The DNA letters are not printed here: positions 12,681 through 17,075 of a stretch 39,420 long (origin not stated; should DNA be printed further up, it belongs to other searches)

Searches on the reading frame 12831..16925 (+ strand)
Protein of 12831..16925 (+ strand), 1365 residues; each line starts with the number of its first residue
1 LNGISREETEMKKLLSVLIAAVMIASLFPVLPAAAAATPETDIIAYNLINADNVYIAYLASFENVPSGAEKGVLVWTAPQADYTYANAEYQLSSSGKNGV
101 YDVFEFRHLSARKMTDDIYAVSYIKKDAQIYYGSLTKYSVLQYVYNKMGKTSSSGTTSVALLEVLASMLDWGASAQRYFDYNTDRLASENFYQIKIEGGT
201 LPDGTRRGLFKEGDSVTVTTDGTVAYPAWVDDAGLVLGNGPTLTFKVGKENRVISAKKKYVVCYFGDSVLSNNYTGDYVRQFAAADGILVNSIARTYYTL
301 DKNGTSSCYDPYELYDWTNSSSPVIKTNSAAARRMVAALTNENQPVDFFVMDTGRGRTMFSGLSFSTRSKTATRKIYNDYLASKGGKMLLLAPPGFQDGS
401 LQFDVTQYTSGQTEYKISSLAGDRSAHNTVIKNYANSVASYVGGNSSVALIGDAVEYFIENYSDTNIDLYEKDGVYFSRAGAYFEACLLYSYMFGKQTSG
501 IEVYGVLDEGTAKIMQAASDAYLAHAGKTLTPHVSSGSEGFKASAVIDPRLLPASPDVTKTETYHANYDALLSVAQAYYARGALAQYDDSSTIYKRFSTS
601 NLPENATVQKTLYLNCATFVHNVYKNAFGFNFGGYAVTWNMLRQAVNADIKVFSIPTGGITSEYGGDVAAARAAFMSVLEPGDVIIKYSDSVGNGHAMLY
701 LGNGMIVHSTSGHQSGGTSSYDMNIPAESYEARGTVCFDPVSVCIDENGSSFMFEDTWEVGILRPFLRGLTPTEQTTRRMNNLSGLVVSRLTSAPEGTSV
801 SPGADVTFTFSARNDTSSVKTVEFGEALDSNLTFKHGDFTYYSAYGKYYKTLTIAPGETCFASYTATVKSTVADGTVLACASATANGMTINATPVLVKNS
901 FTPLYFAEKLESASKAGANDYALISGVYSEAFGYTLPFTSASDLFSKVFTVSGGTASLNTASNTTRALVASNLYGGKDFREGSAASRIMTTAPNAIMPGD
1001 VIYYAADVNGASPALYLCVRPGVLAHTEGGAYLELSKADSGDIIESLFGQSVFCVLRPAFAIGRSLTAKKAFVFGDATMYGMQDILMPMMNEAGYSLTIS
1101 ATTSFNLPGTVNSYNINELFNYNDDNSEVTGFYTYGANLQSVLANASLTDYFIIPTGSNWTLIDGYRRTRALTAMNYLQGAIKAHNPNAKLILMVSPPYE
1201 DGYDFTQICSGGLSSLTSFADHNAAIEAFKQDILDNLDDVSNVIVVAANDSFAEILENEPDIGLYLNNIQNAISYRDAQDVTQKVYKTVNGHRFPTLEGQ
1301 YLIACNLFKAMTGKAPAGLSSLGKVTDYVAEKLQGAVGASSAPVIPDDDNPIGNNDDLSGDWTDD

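Call 47: search_protein_families(library=pfam, proteins=[window:12831-16925:+], max_evalue=0.00001)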
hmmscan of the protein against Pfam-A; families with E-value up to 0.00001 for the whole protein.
window:12831-16925:+ (1365 aa): 1 family
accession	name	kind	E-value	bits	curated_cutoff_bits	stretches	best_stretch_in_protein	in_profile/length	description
PF00877.26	NLPC_P60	-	8.6e-07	29.3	23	0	614-714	14-85/105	NlpC/P60 family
